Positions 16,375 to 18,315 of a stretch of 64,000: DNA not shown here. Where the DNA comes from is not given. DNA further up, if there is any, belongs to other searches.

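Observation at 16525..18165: Class B sortase domain fused to a lipoprotein signal, two Big_2 domains and a GNS/GNT linker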

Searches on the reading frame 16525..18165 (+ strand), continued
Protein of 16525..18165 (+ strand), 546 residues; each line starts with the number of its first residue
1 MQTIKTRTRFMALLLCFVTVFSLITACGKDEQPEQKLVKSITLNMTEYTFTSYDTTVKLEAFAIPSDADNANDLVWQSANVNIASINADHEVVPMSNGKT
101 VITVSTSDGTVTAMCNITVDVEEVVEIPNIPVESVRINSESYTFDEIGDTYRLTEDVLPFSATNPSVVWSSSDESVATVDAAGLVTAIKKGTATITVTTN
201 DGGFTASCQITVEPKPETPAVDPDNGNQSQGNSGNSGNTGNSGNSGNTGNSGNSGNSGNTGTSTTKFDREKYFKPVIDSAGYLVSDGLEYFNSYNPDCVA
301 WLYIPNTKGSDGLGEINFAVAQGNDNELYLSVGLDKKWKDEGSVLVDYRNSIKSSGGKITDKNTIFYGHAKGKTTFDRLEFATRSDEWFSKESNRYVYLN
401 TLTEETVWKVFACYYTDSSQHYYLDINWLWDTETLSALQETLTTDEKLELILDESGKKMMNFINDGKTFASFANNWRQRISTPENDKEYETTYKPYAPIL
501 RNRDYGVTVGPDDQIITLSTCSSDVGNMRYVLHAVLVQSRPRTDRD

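Call 6: find_homologous_proteins(query=window:16525-18165:+)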
Query window:16525-18165:+ (546 aa): 1995 proteins with E <= 0.001 among 8000 candidates; the best 120 are listed.
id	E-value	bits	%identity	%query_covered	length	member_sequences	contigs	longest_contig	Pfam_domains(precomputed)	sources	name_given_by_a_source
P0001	0.0e+0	1017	81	100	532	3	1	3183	PF02368.25,PF04203.19,PF26918.1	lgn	-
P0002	5.5e-282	954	78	100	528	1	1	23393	PF02368.25,PF04203.19,PF26918.1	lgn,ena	-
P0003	4.0e-230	783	67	100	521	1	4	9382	PF26182.1,PF02368.25,PF04203.19,PF26918.1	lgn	-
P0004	2.4e-229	781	68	98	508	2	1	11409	PF26182.1,PF02368.25,PF04203.19,PF26918.1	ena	-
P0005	2.6e-215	734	64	100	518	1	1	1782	PF21461.4,PF02368.25,PF04203.19,PF26918.1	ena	-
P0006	7.3e-212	723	64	100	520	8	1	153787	PF02368.25,PF04203.19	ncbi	-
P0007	3.9e-146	506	50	98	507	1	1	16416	PF26182.1,PF21461.4,PF22359.3,PF02368.25,PF04203.19,PF26918.1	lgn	-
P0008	1.7e-126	441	43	99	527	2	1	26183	PF26182.1,PF02368.25,PF04203.19,PF26918.1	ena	-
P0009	4.5e-120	420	48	39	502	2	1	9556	PF26182.1,PF21461.4,PF22359.3,PF02368.25,PF04203.19,PF26918.1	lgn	-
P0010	1.3e-113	399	38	37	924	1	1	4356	PF21764.4,PF26182.1,PF21461.4,PF25354.2,PF22359.3,PF02368.25,PF20578.5,PF26918.1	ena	-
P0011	2.1e-113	398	43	98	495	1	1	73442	PF02368.25,PF04203.19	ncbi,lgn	-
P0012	4.8e-112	394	41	100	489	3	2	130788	PF26182.1,PF21461.4,PF22359.3,PF02368.25,PF04203.19,PF26918.1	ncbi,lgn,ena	-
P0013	1.8e-107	378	40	29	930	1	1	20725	PF07679.23,PF26182.1,PF21461.4,PF25354.2,PF22359.3,PF02368.25,PF20578.5,PF06832.19,PF26918.1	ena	-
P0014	2.0e-107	378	41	99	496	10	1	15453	PF26182.1,PF22359.3,PF02368.25,PF04203.19,PF26918.1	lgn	-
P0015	4.0e-107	377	41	29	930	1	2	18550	PF07679.23,PF26182.1,PF13927.13,PF21461.4,PF22359.3,PF02368.25,PF20578.5,PF06832.19,PF26918.1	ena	-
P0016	4.1e-107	377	40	29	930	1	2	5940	PF07679.23,PF26182.1,PF21461.4,PF25354.2,PF22359.3,PF02368.25,PF20578.5,PF06832.19,PF26918.1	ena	-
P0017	4.4e-107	377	41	29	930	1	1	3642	PF07679.23,PF26182.1,PF13927.13,PF21461.4,PF25354.2,PF22359.3,PF02368.25,PF20578.5,PF06832.19,PF26918.1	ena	-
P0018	7.0e-107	377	39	30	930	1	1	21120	PF07679.23,PF26182.1,PF13927.13,PF21461.4,PF25354.2,PF22359.3,PF02368.25,PF20578.5,PF06832.19,PF26918.1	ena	-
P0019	7.0e-107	377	39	30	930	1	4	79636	PF07679.23,PF26182.1,PF13927.13,PF21461.4,PF25354.2,PF22359.3,PF02368.25,PF20578.5,PF06832.19,PF26918.1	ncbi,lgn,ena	-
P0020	1.2e-106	376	39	30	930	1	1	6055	PF07679.23,PF26182.1,PF13927.13,PF21461.4,PF25354.2,PF22359.3,PF02368.25,PF20578.5,PF06832.19,PF26918.1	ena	-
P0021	1.5e-106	375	41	29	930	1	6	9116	PF21764.4,PF07679.23,PF26182.1,PF21461.4,PF22359.3,PF02368.25,PF20578.5,PF06832.19,PF26918.1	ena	-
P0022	2.1e-106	375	40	29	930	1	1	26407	PF07679.23,PF26182.1,PF13927.13,PF21461.4,PF22359.3,PF02368.25,PF20578.5,PF06832.19,PF26918.1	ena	-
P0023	2.5e-106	375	40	29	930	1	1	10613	PF07679.23,PF26182.1,PF21461.4,PF25354.2,PF22359.3,PF02368.25,PF20578.5,PF06832.19,PF26918.1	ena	-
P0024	2.8e-106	375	39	30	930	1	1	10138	PF07679.23,PF26182.1,PF13927.13,PF21461.4,PF25354.2,PF22359.3,PF02368.25,PF20578.5,PF06832.19,PF26918.1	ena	-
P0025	6.2e-106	373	40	29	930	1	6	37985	PF07679.23,PF26182.1,PF13927.13,PF21461.4,PF22359.3,PF02368.25,PF20578.5,PF06832.19,PF26918.1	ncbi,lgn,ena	-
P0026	1.4e-105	372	40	29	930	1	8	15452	PF07679.23,PF26182.1,PF13927.13,PF21461.4,PF22359.3,PF02368.25,PF20578.5,PF06832.19,PF26918.1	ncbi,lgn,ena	-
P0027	2.3e-105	371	40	29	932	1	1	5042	PF07679.23,PF26182.1,PF21461.4,PF25354.2,PF22359.3,PF02368.25,PF20578.5,PF06832.19,PF26918.1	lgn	-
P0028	2.5e-105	371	40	29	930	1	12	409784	PF07679.23,PF26182.1,PF07686.24,PF13927.13,PF21461.4,PF22359.3,PF02368.25,PF20578.5,PF06832.19,PF26918.1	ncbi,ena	-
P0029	2.7e-105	371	42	29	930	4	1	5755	PF07679.23,PF26182.1,PF07686.24,PF13927.13,PF21461.4,PF22359.3,PF02368.25,PF20578.5,PF06832.19,PF26918.1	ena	-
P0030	2.7e-105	371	42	29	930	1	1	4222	PF21764.4,PF07679.23,PF26182.1,PF13927.13,PF21461.4,PF22359.3,PF02368.25,PF20578.5,PF06832.19,PF26918.1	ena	-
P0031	1.7e-104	369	39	30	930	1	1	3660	PF07679.23,PF26182.1,PF13927.13,PF21461.4,PF25354.2,PF22359.3,PF02368.25,PF20578.5,PF06832.19,PF26918.1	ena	-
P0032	2.0e-99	352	41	96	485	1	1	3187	PF21764.4,PF26182.1,PF02368.25,PF04203.19,PF26918.1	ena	-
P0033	2.0e-95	339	36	36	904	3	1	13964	PF21764.4,PF26182.1,PF21461.4,PF25354.2,PF22359.3,PF02368.25,PF20578.5,PF26918.1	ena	-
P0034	1.4e-94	336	42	35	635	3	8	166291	PF21764.4,PF26182.1,PF13927.13,PF21461.4,PF25354.2,PF18663.9,PF22359.3,PF02368.25,PF20578.5,PF06832.19,PF26918.1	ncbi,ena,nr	ncbi:MAG: Ig-like domain-containing protein [Bacteroidales bacterium]|nr:Ig-like domain-containing p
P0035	2.0e-94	335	41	32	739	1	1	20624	PF21764.4,PF26182.1,PF13927.13,PF21461.4,PF25354.2,PF22359.3,PF02368.25,PF20578.5,PF06832.19,PF26918.1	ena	-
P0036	4.7e-93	331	41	31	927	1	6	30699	PF07679.23,PF26182.1,PF13927.13,PF21461.4,PF25354.2,PF22359.3,PF02368.25,PF20578.5,PF06832.19,PF26918.1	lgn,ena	-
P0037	1.2e-92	330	40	31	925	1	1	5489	PF07679.23,PF26182.1,PF13927.13,PF21461.4,PF25354.2,PF22359.3,PF02368.25,PF27334.1,PF20578.5,PF06832.19,PF26918.1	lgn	-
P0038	1.4e-92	329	46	29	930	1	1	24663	PF21764.4,PF26182.1,PF21461.4,PF22359.3,PF02368.25,PF06832.19,PF26918.1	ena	-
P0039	1.1e-91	326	39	34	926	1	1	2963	PF07679.23,PF26182.1,PF21461.4,PF25354.2,PF22359.3,PF02368.25,PF20578.5,PF06832.19,PF26918.1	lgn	-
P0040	1.2e-91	326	36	34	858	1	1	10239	PF21764.4,PF26182.1,PF13927.13,PF21461.4,PF22359.3,PF02368.25,PF20578.5,PF26918.1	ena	-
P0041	1.7e-91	326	37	38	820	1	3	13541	PF21764.4,PF26182.1,PF21461.4,PF25354.2,PF22359.3,PF02368.25,PF26918.1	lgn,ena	-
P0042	1.8e-91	326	40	31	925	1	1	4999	PF07679.23,PF26182.1,PF13927.13,PF21461.4,PF25354.2,PF22359.3,PF02368.25,PF20578.5,PF06832.19,PF26918.1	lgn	-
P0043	2.5e-91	325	38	33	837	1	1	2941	PF07679.23,PF26182.1,PF13927.13,PF21461.4,PF25354.2,PF22359.3,PF02368.25,PF20578.5,PF06832.19,PF26918.1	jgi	-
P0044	4.7e-91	324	40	31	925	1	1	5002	PF07679.23,PF26182.1,PF13927.13,PF21461.4,PF25354.2,PF22359.3,PF02368.25,PF20578.5,PF06832.19,PF26918.1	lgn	-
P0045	8.2e-91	324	38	33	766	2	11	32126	PF21764.4,PF13306.13,PF26182.1,PF21461.4,PF25354.2,PF22359.3,PF02368.25,PF20578.5,PF06832.19,PF26918.1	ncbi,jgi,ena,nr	ncbi:MAG: hypothetical protein E7264_11460 [Lachnospiraceae bacterium]|nr:hypothetical protein [Lach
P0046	2.7e-89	318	37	33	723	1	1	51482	PF21764.4,PF26182.1,PF13927.13,PF21461.4,PF13629.13,PF22359.3,PF02368.25,PF23486.2,PF26918.1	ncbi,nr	ncbi:MAG: Ig-like domain-containing protein, partial [Muribaculaceae bacterium]|nr:Ig-like domain-co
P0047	5.8e-89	317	38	36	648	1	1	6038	PF21764.4,PF26182.1,PF22359.3,PF02368.25,PF20578.5,PF26918.1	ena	-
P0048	7.6e-89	317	37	33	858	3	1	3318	PF21764.4,PF26182.1,PF13927.13,PF22359.3,PF02368.25,PF20578.5,PF26918.1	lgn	-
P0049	1.5e-88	316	38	38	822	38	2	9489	PF21764.4,PF26182.1,PF21461.4,PF25354.2,PF22359.3,PF02368.25,PF20578.5,PF26918.1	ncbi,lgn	-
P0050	1.9e-88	316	40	33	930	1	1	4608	PF21764.4,PF26182.1,PF21461.4,PF22359.3,PF02368.25,PF20578.5,PF26918.1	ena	-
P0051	7.5e-88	314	41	33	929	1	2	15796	PF21764.4,PF26182.1,PF21461.4,PF22359.3,PF02368.25,PF20578.5,PF26918.1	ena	-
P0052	1.2e-87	313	41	33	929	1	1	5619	PF21764.4,PF26182.1,PF21461.4,PF22359.3,PF02368.25,PF20578.5,PF26918.1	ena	-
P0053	1.2e-87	313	41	34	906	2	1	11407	PF21764.4,PF26182.1,PF21461.4,PF00047.32,PF22359.3,PF02368.25,PF20578.5,PF26918.1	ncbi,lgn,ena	-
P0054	2.6e-87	312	38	33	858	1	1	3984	PF21764.4,PF26182.1,PF13927.13,PF22359.3,PF02368.25,PF20578.5,PF26918.1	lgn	-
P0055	4.5e-86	308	39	33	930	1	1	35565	PF21764.4,PF26182.1,PF21461.4,PF22359.3,PF02368.25,PF20578.5,PF26918.1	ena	-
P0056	3.1e-85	305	37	36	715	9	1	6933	PF21764.4,PF07679.23,PF26182.1,PF13927.13,PF21461.4,PF25354.2,PF22359.3,PF02368.25,PF20578.5,PF06832.19,PF26918.1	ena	-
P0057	3.3e-85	305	39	32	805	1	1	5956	PF26182.1,PF21461.4,PF22359.3,PF02368.25,PF26918.1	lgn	-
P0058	7.4e-85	304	34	34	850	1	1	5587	PF21764.4,PF26182.1,PF13927.13,PF22359.3,PF02368.25,PF20578.5,PF26918.1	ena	-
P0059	2.1e-83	299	39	33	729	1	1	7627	PF21764.4,PF26182.1,PF25354.2,PF22359.3,PF02368.25,PF20578.5,PF26918.1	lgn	-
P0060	4.6e-83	298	45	32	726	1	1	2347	PF21764.4,PF26182.1,PF21461.4,PF22359.3,PF02368.25,PF20578.5,PF26918.1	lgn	-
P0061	4.7e-82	295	43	28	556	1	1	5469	PF21764.4,PF26182.1,PF25354.2,PF22359.3,PF02368.25,PF20578.5,PF26918.1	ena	-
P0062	9.5e-82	294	44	33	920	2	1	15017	PF21764.4,PF26182.1,PF21461.4,PF22359.3,PF02368.25,PF20578.5,PF06832.19,PF26918.1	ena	-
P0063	2.9e-81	292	34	36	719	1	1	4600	PF21764.4,PF07679.23,PF26182.1,PF13927.13,PF21461.4,PF22359.3,PF02368.25,PF20578.5,PF06832.19,PF26918.1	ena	-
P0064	1.7e-78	283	37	93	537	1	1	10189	PF26182.1,PF22359.3,PF02368.25,PF04203.19,PF26918.1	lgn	-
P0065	1.6e-77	280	40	36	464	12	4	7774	PF21764.4,PF26182.1,PF07523.19,PF13927.13,PF21461.4,PF25354.2,PF22359.3,PF02368.25,PF20578.5,PF26918.1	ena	-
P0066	2.3e-77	279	43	33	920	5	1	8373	PF07686.24,PF22359.3,PF02368.25,PF20578.5,PF26918.1,PF21764.4,PF19190.7,PF07679.23,PF26182.1,PF13927.13,PF21461.4,PF13004.14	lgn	-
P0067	1.7e-76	276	41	32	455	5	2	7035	PF21764.4,PF26182.1,PF07523.19,PF13927.13,PF21461.4,PF25354.2,PF22359.3,PF02368.25,PF20578.5,PF26918.1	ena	-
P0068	2.2e-76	276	40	32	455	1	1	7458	PF21764.4,PF26182.1,PF07523.19,PF13927.13,PF21461.4,PF25354.2,PF22359.3,PF02368.25,PF20578.5,PF22963.4,PF26918.1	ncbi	-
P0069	4.6e-76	275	40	32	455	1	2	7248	PF21764.4,PF26182.1,PF07523.19,PF13927.13,PF21461.4,PF25354.2,PF22359.3,PF02368.25,PF20578.5,PF22963.4,PF26918.1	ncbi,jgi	jgi:uncharacterized protein YjdB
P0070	4.7e-76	275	46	28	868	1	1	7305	PF21764.4,PF13306.13,PF26182.1,PF21461.4,PF22359.3,PF02368.25,PF06832.19,PF26918.1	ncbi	-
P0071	7.0e-76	274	41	32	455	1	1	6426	PF21764.4,PF26182.1,PF07523.19,PF13927.13,PF21461.4,PF25354.2,PF22359.3,PF02368.25,PF20578.5,PF26918.1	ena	-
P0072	9.6e-75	270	37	32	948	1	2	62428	PF21764.4,PF26182.1,PF22359.3,PF02368.25,PF20578.5,PF26918.1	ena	-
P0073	1.1e-74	270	35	97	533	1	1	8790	PF26182.1,PF25354.2,PF02368.25,PF04203.19,PF26918.1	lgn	-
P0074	5.5e-74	268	39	33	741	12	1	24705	PF21764.4,PF26182.1,PF21461.4,PF22359.3,PF02368.25,PF20578.5,PF06832.19,PF26918.1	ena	-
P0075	7.4e-74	268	40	33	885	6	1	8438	PF21764.4,PF07679.23,PF26182.1,PF00801.27,PF07686.24,PF13927.13,PF21461.4,PF00047.32,PF22359.3,PF02368.25,PF26918.1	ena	-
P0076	1.3e-73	267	37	32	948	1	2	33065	PF21764.4,PF26182.1,PF22359.3,PF02368.25,PF20578.5,PF26918.1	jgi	jgi:uncharacterized protein YjdB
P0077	2.8e-72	262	35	28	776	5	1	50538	PF21764.4,PF26182.1,PF13927.13,PF21461.4,PF25354.2,PF22359.3,PF02368.25,PF20578.5,PF26918.1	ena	-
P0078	6.0e-70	255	48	21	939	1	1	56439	PF21764.4,PF01105.30,PF26182.1,PF21461.4,PF25354.2,PF24695.2,PF22359.3,PF02368.25,PF01835.26,PF22904.4,PF26918.1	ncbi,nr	ncbi:MAG: hypothetical protein GX066_03435, partial [Clostridiaceae bacterium]|nr:hypothetical prote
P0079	3.0e-69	252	39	31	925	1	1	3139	PF21764.4,PF26182.1,PF21461.4,PF22359.3,PF02368.25,PF20578.5,PF26918.1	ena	-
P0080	1.2e-68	250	39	31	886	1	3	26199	PF21764.4,PF26182.1,PF21461.4,PF22359.3,PF02368.25,PF20578.5,PF26918.1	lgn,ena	-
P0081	5.0e-68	248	42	32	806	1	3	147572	PF03382.21,PF26182.1,PF18885.7,PF21461.4,PF25354.2,PF22359.3,PF02368.25,PF20578.5,PF26918.1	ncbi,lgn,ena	-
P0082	3.0e-67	246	42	33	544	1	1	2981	PF21764.4,PF26182.1,PF13927.13,PF21461.4,PF25354.2,PF18663.9,PF22359.3,PF02368.25,PF20578.5,PF26918.1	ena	-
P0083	4.5e-67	245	35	38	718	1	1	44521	PF21764.4,PF13306.13,PF26182.1,PF21461.4,PF25354.2,PF22359.3,PF02368.25,PF20578.5,PF26918.1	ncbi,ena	-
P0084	9.9e-67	244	40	36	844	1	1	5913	PF26182.1,PF24902.2,PF13629.13,PF02368.25,PF06832.19,PF26918.1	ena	-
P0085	1.6e-65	240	35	32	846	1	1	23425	PF21764.4,PF07679.23,PF26182.1,PF07686.24,PF13927.13,PF25354.2,PF02368.25,PF20578.5,PF06832.19,PF26918.1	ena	-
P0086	5.3e-65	238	39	33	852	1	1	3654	PF21764.4,PF07679.23,PF26182.1,PF21461.4,PF25354.2,PF02368.25,PF20578.5,PF26918.1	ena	-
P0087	1.1e-64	237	37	36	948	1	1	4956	PF21764.4,PF26182.1,PF21461.4,PF22359.3,PF02368.25,PF26918.1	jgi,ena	-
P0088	1.4e-64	237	35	53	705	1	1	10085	PF21764.4,PF26182.1,PF21461.4,PF22359.3,PF02368.25,PF26918.1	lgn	-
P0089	3.0e-64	236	44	29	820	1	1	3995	PF21764.4,PF26182.1,PF13927.13,PF21461.4,PF00047.32,PF22359.3,PF02368.25,PF26918.1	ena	-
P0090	2.0e-63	233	38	33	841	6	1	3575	PF21764.4,PF13306.13,PF26182.1,PF21461.4,PF22359.3,PF02368.25,PF20578.5,PF13855.13,PF26918.1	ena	-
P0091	4.0e-63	232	38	34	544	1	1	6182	PF21764.4,PF26182.1,PF21461.4,PF25354.2,PF22359.3,PF02368.25,PF26918.1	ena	-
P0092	5.8e-63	232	39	34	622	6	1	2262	PF21764.4,PF07679.23,PF26182.1,PF13927.13,PF21461.4,PF22359.3,PF02368.25,PF26918.1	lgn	-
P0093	9.2e-63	231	41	33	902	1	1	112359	PF21764.4,PF26182.1,PF19789.7,PF22359.3,PF02368.25,PF26918.1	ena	-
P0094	9.5e-63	231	38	32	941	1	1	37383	PF21764.4,PF26182.1,PF21461.4,PF25354.2,PF22359.3,PF02368.25,PF20578.5,PF26918.1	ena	-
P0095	6.5e-62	228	42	29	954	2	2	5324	PF26182.1,PF22359.3,PF22067.3,PF02368.25,PF26918.1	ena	-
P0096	7.2e-61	225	39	32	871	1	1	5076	PF21764.4,PF26182.1,PF21461.4,PF25354.2,PF22359.3,PF02368.25,PF20578.5,PF26918.1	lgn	-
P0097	7.7e-61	225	43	35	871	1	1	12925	PF21764.4,PF26182.1,PF25354.2,PF22359.3,PF02368.25,PF26918.1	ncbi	-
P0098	3.1e-60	223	33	37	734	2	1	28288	PF26182.1,PF21461.4,PF22359.3,PF02368.25,PF20578.5,PF26918.1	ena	-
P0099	8.8e-60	221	40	29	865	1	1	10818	PF26182.1,PF07953.21,PF13927.13,PF13385.14,PF22359.3,PF02368.25,PF26918.1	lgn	-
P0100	2.0e-59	220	38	32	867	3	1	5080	PF21764.4,PF26182.1,PF21461.4,PF22359.3,PF02368.25,PF20578.5,PF26918.1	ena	-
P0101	3.8e-59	219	38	32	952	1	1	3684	PF21764.4,PF26182.1,PF21461.4,PF25354.2,PF07603.18,PF22359.3,PF02368.25,PF20578.5,PF26918.1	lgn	-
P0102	3.8e-59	219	41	32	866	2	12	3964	PF21764.4,PF26182.1,PF21461.4,PF22359.3,PF02368.25,PF20578.5,PF26918.1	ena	-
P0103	1.3e-58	217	40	31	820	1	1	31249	PF21764.4,PF26182.1,PF22359.3,PF02368.25,PF26918.1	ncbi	-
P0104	1.6e-58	217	37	38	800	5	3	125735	PF21764.4,PF07679.23,PF26182.1,PF07686.24,PF13927.13,PF21461.4,PF00047.32,PF22359.3,PF02368.25,PF06832.19,PF26918.1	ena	-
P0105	2.1e-58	217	43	28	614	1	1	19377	PF21764.4,PF26182.1,PF21461.4,PF12799.14,PF22359.3,PF02368.25,PF20578.5,PF06832.19,PF26918.1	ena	-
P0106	4.6e-58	215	34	32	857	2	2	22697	PF21764.4,PF26182.1,PF21461.4,PF22359.3,PF02368.25,PF26918.1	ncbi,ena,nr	ncbi:MAG: Ig-like domain-containing protein [Bacteroidaceae bacterium]|nr:Ig-like domain-containing 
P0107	4.6e-58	215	38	26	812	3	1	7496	PF21764.4,PF26182.1,PF22359.3,PF02368.25,PF26918.1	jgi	-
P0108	1.6e-57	214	36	37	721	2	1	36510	PF21764.4,PF19190.7,PF26182.1,PF13927.13,PF16640.12,PF00047.32,PF13004.14,PF22359.3,PF02368.25,PF26918.1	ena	-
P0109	1.8e-57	213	43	29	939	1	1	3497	PF21764.4,PF13306.13,PF26182.1,PF25354.2,PF12799.14,PF22359.3,PF02368.25,PF20578.5,PF13855.13,PF26918.1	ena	-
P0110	3.8e-57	212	37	32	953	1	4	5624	PF21764.4,PF06280.19,PF26182.1,PF13927.13,PF21461.4,PF22359.3,PF02368.25,PF20578.5,PF26918.1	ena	-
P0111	3.8e-56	209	34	48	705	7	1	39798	PF21764.4,PF26182.1,PF21461.4,PF22359.3,PF02368.25,PF26918.1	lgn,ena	-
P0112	9.1e-56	208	35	33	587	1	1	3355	PF21764.4,PF26182.1,PF25354.2,PF22359.3,PF02368.25,PF20578.5,PF26918.1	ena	-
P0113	1.8e-55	207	39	32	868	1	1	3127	PF21764.4,PF26182.1,PF13927.13,PF21461.4,PF22359.3,PF02368.25,PF20578.5,PF26918.1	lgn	-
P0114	1.9e-55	207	41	42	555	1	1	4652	PF21764.4,PF26182.1,PF21461.4,PF25354.2,PF00047.32,PF22359.3,PF02368.25,PF26918.1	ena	-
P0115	4.2e-55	206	41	27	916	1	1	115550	PF26182.1,PF19789.7,PF22359.3,PF02368.25,PF26918.1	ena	-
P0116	5.0e-55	205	39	30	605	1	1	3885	PF21764.4,PF13306.13,PF26182.1,PF25354.2,PF00047.32,PF22359.3,PF02368.25,PF20578.5,PF26918.1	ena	-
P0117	5.7e-55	205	40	33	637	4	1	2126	PF21764.4,PF26182.1,PF02494.23,PF22359.3,PF02368.25,PF20578.5,PF26918.1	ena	-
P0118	7.0e-55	205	38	30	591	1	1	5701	PF21764.4,PF26182.1,PF22359.3,PF02368.25,PF26918.1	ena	-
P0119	8.7e-55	205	36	36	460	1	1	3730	PF21764.4,PF26182.1,PF00801.27,PF21461.4,PF22359.3,PF02368.25,PF20578.5,PF26918.1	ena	-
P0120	1.2e-54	204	39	33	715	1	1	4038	PF21764.4,PF26182.1,PF21461.4,PF25354.2,PF22359.3,PF02368.25,PF20578.5,PF06832.19,PF26918.1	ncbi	-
